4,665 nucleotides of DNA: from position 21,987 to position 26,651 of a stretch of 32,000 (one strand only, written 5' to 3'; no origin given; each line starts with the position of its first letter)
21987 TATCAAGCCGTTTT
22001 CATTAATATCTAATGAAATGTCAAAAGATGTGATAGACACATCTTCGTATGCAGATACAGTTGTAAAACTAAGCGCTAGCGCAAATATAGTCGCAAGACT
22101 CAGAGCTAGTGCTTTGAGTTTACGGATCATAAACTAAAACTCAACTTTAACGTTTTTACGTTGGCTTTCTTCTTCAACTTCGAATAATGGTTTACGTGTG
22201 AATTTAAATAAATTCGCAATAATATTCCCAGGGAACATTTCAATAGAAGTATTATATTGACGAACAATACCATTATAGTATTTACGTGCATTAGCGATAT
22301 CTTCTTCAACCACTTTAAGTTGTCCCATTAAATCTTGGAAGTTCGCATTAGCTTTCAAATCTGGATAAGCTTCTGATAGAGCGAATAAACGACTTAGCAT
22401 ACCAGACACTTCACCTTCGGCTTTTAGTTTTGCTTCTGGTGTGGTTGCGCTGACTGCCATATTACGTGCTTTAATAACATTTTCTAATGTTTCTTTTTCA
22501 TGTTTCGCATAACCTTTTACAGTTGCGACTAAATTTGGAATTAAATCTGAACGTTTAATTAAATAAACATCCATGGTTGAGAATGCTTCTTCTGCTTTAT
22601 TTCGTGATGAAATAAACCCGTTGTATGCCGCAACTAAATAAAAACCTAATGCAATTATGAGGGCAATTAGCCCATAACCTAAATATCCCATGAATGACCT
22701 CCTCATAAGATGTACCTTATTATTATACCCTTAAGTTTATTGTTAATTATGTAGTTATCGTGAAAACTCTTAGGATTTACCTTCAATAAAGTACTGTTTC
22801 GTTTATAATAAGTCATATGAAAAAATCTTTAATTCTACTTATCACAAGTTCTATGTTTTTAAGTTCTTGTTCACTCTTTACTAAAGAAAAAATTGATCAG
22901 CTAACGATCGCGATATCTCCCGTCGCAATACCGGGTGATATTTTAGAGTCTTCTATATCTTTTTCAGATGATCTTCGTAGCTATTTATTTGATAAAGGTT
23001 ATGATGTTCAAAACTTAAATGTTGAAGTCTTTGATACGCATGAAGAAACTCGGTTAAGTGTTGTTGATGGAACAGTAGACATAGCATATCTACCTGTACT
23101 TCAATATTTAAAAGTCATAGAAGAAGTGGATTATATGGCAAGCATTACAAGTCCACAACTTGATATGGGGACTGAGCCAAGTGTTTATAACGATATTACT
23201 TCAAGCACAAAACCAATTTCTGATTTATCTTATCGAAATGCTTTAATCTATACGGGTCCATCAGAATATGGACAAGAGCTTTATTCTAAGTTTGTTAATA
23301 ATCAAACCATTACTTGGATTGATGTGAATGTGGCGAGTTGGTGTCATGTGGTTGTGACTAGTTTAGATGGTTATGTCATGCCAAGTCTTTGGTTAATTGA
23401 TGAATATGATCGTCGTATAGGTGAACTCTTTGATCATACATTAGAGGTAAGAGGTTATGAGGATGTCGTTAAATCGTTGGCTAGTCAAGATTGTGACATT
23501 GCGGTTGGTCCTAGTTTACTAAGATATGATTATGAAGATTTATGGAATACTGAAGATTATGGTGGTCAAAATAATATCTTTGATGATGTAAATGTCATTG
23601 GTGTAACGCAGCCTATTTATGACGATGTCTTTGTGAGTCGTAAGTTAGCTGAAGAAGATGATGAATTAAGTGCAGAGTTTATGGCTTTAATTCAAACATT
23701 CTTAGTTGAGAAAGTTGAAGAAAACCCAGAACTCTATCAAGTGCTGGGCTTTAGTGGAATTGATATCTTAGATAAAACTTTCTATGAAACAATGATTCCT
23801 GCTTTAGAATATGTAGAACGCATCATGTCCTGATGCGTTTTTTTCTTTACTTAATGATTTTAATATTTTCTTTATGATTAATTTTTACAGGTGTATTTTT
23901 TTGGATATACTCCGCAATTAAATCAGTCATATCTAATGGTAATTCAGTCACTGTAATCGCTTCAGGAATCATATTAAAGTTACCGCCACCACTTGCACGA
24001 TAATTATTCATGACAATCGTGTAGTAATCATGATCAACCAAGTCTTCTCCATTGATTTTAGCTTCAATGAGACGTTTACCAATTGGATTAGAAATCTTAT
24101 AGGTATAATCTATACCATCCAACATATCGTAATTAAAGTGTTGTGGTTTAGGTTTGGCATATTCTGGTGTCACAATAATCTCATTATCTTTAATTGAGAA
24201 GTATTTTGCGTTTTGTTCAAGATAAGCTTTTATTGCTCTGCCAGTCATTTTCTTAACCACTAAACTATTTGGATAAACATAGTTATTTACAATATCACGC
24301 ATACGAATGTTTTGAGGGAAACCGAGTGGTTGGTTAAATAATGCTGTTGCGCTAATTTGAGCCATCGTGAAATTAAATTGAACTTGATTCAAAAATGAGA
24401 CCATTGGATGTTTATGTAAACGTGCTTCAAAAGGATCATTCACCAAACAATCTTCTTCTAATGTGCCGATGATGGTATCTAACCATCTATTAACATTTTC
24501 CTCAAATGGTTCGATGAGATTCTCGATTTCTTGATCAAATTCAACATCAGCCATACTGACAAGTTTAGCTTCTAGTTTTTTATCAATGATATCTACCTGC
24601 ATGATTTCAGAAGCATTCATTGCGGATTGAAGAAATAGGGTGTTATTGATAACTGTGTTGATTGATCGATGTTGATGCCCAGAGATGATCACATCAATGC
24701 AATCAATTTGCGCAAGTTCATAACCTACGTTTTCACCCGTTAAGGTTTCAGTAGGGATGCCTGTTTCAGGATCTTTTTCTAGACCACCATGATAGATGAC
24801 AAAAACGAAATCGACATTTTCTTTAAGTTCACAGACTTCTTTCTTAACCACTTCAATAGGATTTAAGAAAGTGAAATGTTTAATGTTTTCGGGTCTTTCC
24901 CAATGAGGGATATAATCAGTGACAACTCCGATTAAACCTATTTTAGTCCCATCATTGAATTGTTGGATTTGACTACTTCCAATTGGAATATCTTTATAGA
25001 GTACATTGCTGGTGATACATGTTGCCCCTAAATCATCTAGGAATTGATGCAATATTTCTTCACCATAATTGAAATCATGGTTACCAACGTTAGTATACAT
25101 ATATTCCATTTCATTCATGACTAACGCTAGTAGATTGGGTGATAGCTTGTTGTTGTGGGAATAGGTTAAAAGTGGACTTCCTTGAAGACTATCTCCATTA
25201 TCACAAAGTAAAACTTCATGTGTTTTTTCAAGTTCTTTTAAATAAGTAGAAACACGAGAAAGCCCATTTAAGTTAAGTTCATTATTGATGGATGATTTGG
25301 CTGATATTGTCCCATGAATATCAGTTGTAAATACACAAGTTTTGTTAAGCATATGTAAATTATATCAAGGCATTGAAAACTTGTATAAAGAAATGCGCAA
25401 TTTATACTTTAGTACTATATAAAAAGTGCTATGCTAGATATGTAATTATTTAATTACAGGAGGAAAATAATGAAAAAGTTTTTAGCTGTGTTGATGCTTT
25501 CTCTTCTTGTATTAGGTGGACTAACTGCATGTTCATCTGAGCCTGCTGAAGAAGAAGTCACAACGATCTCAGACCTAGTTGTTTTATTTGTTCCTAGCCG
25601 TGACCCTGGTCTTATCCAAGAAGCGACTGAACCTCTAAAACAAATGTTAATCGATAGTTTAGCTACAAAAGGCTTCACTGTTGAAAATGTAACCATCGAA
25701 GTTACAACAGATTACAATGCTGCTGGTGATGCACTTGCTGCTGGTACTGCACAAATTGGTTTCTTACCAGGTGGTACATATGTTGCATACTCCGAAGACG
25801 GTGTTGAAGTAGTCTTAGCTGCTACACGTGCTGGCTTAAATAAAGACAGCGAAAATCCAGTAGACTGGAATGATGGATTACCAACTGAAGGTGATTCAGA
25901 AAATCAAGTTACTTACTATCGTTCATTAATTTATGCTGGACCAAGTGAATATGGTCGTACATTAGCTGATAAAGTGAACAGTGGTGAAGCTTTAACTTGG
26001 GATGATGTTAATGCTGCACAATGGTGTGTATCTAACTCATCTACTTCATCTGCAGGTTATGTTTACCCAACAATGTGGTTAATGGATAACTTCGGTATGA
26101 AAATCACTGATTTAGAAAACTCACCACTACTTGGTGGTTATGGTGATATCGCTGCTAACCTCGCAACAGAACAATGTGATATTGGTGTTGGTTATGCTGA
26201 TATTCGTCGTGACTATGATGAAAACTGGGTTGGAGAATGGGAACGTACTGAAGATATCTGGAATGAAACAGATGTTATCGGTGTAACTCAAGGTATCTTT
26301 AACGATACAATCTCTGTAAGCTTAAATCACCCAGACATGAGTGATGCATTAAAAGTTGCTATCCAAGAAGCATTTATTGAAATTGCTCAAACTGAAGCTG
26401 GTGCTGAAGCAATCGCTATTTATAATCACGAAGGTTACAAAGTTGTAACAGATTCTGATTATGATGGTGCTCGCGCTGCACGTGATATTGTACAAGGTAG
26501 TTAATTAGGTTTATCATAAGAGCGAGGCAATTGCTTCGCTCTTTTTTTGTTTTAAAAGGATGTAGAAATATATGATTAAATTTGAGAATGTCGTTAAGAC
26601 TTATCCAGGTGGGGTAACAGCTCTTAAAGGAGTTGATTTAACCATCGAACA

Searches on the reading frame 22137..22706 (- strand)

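Call 77: search_protein_families(library=pfam, proteins=[window:22137-22706:-], max_evalue=0.00001)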
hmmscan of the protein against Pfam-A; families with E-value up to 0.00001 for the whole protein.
window:22137-22706:- (190 aa): 1 family
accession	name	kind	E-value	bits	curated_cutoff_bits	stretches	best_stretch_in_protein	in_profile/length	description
PF04011.17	LemA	-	1.7e-59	200.4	26.2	1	41-190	1-149/149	LemA family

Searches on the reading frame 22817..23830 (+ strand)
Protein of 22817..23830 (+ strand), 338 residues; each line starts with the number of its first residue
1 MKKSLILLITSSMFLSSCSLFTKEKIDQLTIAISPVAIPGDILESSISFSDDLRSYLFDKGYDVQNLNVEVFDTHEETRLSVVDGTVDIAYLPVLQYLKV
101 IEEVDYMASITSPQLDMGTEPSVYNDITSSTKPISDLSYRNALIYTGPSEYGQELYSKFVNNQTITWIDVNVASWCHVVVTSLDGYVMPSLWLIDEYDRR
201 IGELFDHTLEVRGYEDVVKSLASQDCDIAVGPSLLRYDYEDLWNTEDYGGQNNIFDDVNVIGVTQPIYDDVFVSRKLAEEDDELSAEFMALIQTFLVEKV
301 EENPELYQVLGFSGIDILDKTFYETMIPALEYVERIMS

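Call 77: search_protein_families(library=pfam, proteins=[window:22817-23830:+], max_evalue=0.00001)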
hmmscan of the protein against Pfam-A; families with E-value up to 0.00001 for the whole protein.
window:22817-23830:+ (338 aa): 1 family
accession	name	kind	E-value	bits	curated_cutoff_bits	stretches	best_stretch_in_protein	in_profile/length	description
PF12974.12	Phosphonate-bd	-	5.9e-15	55.7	27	1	65-320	30-239/242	ABC transporter, phosphonate, periplasmic substrate-binding protein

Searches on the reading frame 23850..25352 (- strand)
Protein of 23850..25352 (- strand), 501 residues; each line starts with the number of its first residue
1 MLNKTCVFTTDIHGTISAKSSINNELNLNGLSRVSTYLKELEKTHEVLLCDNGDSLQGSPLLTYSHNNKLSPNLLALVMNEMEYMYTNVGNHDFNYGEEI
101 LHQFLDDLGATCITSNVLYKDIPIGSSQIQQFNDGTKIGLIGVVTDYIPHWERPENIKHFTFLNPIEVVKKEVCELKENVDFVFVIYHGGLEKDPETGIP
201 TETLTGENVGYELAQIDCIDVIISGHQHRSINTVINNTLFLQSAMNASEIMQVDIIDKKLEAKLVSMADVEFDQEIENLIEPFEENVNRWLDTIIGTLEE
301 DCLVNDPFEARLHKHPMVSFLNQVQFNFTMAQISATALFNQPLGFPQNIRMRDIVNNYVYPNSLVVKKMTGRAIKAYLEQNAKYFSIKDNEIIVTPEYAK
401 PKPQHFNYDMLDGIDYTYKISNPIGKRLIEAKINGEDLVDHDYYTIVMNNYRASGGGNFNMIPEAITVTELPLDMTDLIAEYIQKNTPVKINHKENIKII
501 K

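Call 77: search_protein_families(library=pfam, proteins=[window:23850-25352:-], max_evalue=0.00001)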
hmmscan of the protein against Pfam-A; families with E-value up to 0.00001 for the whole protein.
window:23850-25352:- (501 aa): 2 families
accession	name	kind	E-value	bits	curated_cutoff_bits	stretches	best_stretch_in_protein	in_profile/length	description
PF02872.23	5_nucleotid_C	-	2.7e-26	93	23.6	1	295-462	2-156/158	5'-nucleotidase, C-terminal domain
PF00149.33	Metallophos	-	2.7e-10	41.4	21.5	1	7-229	4-190/191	Calcineurin-like phosphoesterase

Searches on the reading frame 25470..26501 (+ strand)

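Call 77: search_protein_families(library=pfam, proteins=[window:25470-26501:+], max_evalue=0.00001)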
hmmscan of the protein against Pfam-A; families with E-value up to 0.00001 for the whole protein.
window:25470-26501:+ (344 aa): 1 family
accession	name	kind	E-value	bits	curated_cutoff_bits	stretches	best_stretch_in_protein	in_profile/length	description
PF12974.12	Phosphonate-bd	-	2.5e-29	102.8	27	1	40-331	3-242/242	ABC transporter, phosphonate, periplasmic substrate-binding protein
